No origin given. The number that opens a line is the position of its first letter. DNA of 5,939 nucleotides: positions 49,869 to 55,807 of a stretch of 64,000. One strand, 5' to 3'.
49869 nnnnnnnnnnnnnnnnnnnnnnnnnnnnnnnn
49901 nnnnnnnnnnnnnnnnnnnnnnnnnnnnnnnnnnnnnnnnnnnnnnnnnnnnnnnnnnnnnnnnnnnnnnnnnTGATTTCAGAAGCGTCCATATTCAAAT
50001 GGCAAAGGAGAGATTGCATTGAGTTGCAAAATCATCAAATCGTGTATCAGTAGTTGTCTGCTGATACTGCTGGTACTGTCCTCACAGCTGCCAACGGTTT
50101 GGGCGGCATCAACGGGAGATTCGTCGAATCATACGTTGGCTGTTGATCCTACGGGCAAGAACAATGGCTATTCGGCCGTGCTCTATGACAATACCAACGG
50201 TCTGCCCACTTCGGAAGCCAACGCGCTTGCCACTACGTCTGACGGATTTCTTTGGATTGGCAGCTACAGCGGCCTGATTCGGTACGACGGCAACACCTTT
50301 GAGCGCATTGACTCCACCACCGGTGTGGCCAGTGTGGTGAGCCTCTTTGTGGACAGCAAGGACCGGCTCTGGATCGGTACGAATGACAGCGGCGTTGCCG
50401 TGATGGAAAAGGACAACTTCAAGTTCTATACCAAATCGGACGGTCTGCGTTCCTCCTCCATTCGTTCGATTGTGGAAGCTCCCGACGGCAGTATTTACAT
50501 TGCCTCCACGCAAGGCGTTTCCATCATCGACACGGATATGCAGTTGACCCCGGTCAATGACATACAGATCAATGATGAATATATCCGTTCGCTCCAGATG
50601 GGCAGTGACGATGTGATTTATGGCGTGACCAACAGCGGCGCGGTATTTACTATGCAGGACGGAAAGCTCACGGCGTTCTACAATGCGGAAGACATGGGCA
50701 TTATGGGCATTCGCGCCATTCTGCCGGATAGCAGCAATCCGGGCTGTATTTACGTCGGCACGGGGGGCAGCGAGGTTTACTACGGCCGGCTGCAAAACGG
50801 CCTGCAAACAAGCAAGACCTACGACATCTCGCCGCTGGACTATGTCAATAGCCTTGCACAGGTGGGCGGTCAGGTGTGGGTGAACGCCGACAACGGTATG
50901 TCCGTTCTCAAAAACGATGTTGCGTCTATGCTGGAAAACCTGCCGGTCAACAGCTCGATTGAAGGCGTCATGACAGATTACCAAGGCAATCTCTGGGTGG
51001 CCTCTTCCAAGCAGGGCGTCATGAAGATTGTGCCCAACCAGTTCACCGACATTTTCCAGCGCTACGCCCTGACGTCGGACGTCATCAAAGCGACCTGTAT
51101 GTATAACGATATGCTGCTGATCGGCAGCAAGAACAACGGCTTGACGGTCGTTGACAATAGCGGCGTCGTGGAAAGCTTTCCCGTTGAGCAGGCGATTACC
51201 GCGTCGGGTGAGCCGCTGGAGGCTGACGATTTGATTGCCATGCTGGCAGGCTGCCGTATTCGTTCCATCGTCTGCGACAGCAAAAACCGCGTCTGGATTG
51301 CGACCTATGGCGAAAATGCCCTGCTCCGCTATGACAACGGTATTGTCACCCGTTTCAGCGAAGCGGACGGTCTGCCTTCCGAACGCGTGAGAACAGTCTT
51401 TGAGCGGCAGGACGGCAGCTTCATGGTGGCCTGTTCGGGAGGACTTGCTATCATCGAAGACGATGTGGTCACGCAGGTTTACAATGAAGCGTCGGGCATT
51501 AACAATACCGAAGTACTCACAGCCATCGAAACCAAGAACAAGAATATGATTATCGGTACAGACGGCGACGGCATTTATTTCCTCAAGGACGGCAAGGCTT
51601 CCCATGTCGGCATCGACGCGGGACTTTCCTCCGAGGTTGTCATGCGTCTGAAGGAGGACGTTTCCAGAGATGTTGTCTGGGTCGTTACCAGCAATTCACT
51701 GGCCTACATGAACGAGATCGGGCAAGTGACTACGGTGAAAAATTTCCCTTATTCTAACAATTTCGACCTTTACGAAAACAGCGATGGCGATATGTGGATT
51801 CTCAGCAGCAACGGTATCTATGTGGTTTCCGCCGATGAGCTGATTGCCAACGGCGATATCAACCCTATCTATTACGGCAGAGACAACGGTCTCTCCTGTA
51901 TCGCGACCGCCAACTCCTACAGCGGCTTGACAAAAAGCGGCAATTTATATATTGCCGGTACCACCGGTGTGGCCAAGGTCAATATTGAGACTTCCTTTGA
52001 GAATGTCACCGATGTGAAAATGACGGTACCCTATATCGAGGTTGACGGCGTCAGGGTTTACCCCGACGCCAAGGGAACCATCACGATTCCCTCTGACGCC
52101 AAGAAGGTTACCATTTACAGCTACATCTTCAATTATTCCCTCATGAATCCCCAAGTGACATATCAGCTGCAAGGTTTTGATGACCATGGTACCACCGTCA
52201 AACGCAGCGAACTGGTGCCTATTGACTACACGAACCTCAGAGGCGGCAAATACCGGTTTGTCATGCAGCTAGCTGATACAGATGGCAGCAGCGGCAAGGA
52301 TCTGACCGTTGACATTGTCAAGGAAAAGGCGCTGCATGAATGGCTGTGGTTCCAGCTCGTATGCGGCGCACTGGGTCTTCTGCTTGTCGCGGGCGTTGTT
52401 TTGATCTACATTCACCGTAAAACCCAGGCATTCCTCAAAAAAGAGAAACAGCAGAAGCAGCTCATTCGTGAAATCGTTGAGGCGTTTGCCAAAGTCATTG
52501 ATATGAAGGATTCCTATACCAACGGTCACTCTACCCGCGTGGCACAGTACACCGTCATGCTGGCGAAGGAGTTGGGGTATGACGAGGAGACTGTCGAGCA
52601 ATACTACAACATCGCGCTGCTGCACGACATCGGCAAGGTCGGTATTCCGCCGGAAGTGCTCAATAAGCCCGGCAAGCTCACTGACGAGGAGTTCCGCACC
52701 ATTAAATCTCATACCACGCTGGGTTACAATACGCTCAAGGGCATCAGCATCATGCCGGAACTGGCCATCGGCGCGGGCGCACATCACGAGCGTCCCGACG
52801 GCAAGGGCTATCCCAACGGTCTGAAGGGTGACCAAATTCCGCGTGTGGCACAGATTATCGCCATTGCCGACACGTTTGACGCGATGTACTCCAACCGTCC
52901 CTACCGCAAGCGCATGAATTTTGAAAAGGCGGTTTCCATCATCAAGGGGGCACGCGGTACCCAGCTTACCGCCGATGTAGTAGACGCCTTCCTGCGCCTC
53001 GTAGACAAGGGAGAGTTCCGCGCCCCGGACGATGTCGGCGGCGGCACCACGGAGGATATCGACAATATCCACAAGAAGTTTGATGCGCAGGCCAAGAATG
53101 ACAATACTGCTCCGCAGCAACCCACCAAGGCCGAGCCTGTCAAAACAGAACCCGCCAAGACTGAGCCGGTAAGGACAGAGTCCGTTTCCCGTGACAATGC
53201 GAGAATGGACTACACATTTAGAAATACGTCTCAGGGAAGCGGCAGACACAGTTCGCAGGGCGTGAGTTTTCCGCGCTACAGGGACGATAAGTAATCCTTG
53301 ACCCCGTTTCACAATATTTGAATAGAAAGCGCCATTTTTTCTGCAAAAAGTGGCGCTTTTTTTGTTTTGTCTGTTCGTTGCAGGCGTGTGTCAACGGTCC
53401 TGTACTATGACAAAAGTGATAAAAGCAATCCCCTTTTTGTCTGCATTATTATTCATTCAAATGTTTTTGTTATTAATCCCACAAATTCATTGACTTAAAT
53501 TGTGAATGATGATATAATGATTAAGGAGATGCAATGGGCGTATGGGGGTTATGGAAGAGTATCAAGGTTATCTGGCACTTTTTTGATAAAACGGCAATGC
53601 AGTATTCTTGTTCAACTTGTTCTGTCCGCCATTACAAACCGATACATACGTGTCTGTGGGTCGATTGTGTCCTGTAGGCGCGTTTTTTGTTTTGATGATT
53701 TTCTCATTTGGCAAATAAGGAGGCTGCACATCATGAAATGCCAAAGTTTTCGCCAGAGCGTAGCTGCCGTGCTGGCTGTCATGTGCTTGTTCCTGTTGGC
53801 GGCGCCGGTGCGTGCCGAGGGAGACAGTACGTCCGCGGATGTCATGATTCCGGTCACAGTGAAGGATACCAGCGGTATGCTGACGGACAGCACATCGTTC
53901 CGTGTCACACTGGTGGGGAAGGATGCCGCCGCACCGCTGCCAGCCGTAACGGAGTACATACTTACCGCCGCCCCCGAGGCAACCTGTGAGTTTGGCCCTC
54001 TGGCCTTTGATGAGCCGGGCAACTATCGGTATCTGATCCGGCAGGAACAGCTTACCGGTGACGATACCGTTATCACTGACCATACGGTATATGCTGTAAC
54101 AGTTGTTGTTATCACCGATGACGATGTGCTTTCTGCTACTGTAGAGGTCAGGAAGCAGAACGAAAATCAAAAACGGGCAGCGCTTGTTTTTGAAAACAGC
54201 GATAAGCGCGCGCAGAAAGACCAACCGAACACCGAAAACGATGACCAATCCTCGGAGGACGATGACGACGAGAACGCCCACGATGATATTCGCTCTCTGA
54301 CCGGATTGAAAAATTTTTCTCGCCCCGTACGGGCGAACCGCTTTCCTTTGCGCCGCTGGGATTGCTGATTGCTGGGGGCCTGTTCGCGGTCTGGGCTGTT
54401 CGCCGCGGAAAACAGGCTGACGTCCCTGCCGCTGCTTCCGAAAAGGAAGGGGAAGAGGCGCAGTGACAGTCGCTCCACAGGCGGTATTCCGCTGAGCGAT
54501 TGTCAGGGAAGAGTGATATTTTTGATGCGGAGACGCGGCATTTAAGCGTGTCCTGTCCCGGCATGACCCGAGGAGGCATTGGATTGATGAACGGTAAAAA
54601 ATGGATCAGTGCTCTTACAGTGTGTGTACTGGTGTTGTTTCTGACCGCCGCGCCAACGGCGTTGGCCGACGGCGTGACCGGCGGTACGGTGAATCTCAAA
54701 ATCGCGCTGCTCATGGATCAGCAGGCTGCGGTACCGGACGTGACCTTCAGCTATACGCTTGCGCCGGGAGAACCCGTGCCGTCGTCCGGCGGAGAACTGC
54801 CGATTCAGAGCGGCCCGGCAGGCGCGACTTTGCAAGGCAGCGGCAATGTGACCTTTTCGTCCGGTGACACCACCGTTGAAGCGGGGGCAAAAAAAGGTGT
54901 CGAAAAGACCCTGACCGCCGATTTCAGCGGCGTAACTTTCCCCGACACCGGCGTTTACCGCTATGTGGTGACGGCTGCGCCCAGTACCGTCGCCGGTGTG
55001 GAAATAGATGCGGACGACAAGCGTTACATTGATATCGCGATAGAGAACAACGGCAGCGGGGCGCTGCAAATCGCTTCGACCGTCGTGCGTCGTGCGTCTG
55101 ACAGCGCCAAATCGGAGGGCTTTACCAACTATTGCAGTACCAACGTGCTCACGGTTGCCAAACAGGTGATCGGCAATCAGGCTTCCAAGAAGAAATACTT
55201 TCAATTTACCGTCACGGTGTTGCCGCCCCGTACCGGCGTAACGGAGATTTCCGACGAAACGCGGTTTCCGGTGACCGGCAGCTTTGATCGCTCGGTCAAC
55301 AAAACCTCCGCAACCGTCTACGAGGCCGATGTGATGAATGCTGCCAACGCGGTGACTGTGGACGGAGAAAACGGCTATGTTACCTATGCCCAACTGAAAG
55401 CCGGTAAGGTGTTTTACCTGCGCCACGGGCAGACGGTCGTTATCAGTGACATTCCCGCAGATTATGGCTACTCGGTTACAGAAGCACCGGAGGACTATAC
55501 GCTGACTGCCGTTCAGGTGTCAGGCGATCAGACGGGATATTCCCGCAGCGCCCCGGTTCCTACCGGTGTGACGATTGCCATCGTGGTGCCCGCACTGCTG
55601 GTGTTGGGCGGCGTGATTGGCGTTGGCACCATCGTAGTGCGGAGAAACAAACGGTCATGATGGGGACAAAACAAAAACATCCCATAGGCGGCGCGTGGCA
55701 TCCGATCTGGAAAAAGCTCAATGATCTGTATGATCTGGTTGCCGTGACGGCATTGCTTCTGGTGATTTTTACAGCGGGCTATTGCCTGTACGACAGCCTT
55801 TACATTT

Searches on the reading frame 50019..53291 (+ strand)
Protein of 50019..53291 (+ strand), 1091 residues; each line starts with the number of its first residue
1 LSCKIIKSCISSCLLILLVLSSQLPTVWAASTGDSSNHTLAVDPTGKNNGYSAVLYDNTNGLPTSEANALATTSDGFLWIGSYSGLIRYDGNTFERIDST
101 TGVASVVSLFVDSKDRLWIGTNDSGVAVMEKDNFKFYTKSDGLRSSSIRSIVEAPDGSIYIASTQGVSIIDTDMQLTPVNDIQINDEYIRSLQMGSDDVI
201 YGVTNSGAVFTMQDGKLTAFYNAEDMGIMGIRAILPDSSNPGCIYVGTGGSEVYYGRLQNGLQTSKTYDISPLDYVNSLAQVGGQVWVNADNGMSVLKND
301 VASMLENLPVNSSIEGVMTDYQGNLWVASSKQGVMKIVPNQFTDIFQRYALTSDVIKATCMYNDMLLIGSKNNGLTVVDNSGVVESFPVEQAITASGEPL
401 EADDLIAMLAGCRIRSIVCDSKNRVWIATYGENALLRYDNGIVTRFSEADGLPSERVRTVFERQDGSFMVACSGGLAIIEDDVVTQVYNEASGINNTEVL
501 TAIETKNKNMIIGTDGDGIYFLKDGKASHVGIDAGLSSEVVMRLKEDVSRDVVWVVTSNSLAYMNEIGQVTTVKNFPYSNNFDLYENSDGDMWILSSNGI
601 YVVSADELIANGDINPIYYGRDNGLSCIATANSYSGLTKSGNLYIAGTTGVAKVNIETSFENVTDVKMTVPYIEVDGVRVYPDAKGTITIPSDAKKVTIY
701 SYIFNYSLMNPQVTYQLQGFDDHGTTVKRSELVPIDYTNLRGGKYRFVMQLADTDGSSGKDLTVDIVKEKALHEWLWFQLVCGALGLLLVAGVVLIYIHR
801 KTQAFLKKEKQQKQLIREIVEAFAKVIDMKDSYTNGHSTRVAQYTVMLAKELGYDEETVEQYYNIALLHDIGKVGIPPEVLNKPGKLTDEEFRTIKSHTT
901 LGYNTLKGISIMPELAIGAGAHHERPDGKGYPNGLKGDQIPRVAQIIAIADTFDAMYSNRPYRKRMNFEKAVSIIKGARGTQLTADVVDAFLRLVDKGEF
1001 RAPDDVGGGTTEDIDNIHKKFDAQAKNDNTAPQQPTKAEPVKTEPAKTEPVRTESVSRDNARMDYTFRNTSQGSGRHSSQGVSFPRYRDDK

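Call 17: search_protein_families(library=pfam, proteins=[window:50019-53291:+], max_evalue=0.001)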
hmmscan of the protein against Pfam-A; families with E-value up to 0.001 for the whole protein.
window:50019-53291:+ (1091 aa): 8 families
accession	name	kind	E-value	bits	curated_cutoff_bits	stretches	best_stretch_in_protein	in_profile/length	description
PF13487.12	HD_5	-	4.8e-35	121.2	27.2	1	822-981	2-164/170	HD domain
PF07494.17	Reg_prop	-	2.8e-25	85.6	20.4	0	409-431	2-24/24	Two component regulator propeller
PF01966.28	HD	-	3.5e-19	69.6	22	1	836-956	3-116/116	HD domain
PF13570.13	Beta-prop_ACSF4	-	9.1e-06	25.7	133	0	321-378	270-327/329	Beta-alanine-activating enzyme, beta-propeller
PF07495.19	Y_Y_Y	-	7e-05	23.1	26.6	1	711-767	8-63/65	Y_Y_Y domain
PF08450.18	SGL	-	0.00033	20.8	26.3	0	257-356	128-227/246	SMP-30/Gluconolactonase/LRE-like region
PF08668.18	HDOD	-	0.00043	20.3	22.9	1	835-876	96-135/196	HDOD domain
PF23754.1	Beta-prop_IP5PC_F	-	0.00057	19.3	27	0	66-131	290-355/392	IP5P C-F beta-propeller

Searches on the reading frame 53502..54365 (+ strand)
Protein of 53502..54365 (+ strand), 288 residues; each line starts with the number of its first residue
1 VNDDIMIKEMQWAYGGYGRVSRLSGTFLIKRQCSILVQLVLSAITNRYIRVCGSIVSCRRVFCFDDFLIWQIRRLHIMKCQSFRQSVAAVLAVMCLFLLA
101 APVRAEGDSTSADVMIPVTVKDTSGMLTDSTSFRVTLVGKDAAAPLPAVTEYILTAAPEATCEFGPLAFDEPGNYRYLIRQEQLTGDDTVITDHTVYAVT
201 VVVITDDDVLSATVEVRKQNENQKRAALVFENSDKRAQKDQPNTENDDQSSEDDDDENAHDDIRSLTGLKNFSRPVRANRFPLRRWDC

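Call 17: search_protein_families(library=pfam, proteins=[window:53502-54365:+], max_evalue=0.001)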
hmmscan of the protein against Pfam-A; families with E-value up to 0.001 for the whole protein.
window:53502-54365:+ (288 aa): 1 family
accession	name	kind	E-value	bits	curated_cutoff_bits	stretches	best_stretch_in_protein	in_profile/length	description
PF12892.13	FctA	-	4.2e-08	34.4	22.1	1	129-233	13-118/120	Spy0128-like isopeptide containing domain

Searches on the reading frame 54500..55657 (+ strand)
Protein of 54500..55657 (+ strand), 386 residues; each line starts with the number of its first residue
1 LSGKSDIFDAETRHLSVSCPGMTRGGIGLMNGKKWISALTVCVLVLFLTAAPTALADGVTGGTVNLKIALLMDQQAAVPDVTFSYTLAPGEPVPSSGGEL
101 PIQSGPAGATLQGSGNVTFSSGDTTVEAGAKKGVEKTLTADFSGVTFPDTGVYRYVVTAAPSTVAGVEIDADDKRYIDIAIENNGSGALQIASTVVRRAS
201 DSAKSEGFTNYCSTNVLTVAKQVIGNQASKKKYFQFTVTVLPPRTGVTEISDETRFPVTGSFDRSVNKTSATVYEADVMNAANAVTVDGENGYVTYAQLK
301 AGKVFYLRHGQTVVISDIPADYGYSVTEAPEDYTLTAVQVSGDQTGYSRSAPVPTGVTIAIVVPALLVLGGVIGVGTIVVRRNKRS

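Call 17: search_protein_families(library=pfam, proteins=[window:54500-55657:+], max_evalue=0.001)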
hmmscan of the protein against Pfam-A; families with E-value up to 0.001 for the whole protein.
window:54500-55657:+ (386 aa): 1 family
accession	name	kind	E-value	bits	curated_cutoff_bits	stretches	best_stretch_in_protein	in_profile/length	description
PF24547.1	DUF7601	-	8.7e-15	55.8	27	1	217-343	3-100/116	Domain of unknown function (DUF7601)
